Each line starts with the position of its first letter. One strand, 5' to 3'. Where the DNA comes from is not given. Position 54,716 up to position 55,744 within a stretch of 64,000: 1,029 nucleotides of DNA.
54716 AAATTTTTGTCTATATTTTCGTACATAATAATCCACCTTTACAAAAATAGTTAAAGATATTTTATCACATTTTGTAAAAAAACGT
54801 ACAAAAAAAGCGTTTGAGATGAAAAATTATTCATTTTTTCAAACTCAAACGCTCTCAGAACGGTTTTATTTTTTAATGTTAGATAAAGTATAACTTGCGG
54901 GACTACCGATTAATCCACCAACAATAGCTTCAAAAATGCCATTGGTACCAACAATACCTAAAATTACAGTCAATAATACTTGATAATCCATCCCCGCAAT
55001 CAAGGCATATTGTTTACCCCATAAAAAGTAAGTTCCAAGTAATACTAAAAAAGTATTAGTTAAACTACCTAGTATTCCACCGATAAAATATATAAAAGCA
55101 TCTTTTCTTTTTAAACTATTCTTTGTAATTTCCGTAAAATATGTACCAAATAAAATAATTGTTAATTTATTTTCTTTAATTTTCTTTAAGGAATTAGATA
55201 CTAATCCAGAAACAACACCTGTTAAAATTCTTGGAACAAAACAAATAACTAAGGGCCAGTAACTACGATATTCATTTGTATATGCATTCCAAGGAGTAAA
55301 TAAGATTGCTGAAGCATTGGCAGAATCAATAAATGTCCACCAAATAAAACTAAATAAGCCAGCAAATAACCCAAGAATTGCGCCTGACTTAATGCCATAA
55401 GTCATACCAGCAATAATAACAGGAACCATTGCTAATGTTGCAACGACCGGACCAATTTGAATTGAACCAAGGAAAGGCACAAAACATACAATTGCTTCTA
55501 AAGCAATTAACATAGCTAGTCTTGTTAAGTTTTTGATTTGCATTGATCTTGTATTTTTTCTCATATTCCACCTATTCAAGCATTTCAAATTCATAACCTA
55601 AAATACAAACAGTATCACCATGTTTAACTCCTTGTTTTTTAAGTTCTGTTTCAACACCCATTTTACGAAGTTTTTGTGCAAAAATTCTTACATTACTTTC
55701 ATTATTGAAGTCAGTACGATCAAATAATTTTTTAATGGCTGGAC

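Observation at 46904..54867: Dispersed copies of the 55-bp repeat sit right at stop codons and keep the right-array polarity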

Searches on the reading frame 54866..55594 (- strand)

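Call 38: search_protein_families(library=pfam, proteins=[window:54866-55594:-])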
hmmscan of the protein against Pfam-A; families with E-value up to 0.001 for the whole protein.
window:54866-55594:- (242 aa): 2 families
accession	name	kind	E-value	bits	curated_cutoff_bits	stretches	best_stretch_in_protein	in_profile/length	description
PF12822.12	ECF_trnsprt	-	7.6e-12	46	30.7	1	21-225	1-160/169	ECF transporter, substrate-specific component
PF09515.15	Thia_YuaJ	-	0.00025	21.6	25.8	1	24-86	2-62/177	Thiamine transporter protein (Thia_YuaJ)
